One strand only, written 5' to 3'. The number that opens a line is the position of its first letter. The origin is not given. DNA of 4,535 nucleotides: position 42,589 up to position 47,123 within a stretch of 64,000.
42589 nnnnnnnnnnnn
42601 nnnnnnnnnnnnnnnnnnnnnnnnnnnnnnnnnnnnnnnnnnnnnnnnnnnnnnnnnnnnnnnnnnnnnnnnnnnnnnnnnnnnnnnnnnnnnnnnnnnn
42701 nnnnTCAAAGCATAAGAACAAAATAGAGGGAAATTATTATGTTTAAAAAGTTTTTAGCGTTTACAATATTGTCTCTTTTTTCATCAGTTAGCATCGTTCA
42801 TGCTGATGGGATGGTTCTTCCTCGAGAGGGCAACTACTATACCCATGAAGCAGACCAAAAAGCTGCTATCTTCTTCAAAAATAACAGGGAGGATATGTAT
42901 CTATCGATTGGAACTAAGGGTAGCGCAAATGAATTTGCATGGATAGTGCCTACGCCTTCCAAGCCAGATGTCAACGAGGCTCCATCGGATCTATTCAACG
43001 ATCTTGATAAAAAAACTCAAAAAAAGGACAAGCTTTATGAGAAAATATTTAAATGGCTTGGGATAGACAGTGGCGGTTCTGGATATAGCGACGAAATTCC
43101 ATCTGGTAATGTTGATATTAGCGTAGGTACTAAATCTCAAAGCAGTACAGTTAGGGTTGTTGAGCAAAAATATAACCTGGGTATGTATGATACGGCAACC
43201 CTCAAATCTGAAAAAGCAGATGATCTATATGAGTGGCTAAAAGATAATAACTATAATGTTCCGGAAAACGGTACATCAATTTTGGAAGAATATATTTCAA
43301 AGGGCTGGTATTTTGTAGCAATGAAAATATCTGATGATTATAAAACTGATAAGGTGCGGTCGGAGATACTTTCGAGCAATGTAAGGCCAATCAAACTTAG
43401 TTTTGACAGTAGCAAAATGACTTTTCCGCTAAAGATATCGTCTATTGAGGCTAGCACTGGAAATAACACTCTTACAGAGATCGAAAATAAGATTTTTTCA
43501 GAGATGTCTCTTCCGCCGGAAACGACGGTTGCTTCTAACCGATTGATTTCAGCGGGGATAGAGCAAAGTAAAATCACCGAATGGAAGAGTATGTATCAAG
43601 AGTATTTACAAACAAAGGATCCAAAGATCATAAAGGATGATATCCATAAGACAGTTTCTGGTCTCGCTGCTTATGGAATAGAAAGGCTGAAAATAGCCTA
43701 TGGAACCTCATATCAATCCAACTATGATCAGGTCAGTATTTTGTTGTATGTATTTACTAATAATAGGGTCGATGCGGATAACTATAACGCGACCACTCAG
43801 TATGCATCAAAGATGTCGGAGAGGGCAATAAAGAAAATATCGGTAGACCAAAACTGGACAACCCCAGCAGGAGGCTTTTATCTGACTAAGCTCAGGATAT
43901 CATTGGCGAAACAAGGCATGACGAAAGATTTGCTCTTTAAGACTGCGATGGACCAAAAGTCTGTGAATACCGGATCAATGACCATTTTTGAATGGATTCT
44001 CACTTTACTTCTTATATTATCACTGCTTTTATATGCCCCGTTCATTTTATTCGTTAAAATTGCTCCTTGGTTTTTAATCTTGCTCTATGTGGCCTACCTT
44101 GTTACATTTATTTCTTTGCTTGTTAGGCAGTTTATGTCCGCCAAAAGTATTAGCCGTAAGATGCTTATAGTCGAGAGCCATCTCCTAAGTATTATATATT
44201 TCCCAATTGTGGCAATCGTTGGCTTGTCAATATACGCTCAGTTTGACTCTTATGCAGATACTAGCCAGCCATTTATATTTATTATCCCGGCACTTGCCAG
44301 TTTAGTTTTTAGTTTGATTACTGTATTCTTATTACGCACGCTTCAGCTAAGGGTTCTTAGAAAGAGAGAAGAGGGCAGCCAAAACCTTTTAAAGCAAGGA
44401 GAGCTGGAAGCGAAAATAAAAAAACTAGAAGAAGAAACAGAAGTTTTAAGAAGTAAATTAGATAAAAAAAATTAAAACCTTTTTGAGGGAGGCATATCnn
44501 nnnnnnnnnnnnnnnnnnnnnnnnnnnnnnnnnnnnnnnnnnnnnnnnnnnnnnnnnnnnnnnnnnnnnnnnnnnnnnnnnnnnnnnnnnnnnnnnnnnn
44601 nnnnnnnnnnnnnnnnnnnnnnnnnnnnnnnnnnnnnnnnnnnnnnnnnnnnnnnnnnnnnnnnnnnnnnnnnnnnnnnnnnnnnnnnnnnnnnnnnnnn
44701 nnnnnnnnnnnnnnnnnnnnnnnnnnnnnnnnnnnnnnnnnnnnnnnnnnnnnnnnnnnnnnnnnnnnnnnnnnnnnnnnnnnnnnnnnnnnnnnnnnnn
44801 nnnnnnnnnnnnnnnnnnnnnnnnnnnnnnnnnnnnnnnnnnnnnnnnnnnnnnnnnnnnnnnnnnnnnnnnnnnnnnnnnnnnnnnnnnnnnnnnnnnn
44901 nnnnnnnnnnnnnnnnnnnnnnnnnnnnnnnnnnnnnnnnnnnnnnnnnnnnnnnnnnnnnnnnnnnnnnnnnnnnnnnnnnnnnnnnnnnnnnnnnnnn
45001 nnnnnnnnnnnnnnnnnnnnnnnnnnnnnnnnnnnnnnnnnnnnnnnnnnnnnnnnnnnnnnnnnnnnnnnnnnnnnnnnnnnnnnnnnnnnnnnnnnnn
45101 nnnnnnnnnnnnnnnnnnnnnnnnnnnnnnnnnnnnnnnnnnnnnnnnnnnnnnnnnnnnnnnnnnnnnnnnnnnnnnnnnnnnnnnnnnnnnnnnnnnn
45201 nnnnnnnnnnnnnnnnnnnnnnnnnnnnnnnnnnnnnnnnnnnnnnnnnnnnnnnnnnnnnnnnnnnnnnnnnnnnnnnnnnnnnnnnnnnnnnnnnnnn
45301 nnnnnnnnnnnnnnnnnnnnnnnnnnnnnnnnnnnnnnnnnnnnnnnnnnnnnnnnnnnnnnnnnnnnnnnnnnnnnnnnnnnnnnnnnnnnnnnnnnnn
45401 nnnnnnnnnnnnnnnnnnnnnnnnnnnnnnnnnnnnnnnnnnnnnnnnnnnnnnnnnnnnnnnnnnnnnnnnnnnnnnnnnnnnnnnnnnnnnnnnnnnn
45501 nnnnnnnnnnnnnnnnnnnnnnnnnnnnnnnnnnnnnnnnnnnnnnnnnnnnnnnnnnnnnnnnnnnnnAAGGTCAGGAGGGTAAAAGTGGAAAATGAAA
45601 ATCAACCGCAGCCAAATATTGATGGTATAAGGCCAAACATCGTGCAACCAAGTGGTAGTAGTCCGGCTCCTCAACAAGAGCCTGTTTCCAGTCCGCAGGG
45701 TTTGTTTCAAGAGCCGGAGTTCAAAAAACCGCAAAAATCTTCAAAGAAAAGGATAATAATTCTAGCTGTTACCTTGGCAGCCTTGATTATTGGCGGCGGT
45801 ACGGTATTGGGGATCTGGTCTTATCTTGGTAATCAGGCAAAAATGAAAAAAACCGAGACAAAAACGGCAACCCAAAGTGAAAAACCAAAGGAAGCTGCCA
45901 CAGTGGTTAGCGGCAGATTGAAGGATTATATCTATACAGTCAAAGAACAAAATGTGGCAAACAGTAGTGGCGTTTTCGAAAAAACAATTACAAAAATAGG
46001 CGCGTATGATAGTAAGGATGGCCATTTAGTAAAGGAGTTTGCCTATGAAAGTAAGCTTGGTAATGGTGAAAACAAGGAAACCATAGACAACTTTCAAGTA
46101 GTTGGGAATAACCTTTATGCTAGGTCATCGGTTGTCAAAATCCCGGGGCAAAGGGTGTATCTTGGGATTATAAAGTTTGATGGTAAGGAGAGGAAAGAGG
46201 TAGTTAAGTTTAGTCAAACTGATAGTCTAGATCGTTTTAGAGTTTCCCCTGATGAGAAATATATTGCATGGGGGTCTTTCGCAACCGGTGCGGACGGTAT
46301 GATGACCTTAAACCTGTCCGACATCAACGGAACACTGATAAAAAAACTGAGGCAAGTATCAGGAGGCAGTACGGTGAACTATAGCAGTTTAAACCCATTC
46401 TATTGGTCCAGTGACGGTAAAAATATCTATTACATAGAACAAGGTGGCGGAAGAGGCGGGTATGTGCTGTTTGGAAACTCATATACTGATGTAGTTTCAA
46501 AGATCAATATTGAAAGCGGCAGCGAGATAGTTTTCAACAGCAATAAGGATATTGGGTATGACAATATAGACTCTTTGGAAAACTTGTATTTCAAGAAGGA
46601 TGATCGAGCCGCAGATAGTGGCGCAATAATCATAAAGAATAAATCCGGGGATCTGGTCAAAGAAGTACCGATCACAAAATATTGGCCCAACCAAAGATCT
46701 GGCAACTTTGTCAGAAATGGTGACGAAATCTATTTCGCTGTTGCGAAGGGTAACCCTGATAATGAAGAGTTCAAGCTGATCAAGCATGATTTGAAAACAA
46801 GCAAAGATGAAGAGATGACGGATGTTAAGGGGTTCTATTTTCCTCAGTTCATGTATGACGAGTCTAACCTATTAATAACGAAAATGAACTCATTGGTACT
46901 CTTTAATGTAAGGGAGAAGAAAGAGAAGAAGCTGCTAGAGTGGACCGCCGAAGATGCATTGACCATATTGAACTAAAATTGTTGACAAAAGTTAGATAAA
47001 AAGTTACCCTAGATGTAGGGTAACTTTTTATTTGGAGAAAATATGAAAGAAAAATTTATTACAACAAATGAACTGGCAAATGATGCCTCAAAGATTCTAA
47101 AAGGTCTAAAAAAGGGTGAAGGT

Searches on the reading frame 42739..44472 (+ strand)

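Call 32: search_protein_families(library=pfam, proteins=[window:42739-44472:+], max_evalue=0.00001)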
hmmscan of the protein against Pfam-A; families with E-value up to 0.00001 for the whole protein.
window:42739-44472:+ (578 aa): 1 family
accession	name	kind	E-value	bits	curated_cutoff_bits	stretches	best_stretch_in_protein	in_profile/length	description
PF10092.14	DUF2330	-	6.5e-33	114.5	24.7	1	34-239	17-204/279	Uncharacterized protein conserved in bacteria (DUF2330)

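Call 88: search_protein_families(library=ncbifam, proteins=[window:42739-44472:+], max_evalue=0.001)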
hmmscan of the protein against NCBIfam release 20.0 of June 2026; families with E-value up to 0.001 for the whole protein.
window:42739-44472:+ (578 aa): 0 families

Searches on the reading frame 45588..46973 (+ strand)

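Call 32: search_protein_families(library=pfam, proteins=[window:45588-46973:+], max_evalue=0.00001)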
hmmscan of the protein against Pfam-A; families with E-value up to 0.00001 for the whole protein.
window:45588-46973:+ (462 aa): 0 families

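Call 88: search_protein_families(library=ncbifam, proteins=[window:45588-46973:+], max_evalue=0.001)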
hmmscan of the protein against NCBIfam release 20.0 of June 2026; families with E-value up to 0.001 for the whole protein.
window:45588-46973:+ (462 aa): 1 family
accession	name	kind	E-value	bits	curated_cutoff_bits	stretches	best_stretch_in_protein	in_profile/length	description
NF004285.1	PRK05696.1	equivalog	0.00029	20.7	179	1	45-103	9-65/171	flagellar basal body-associated protein FliL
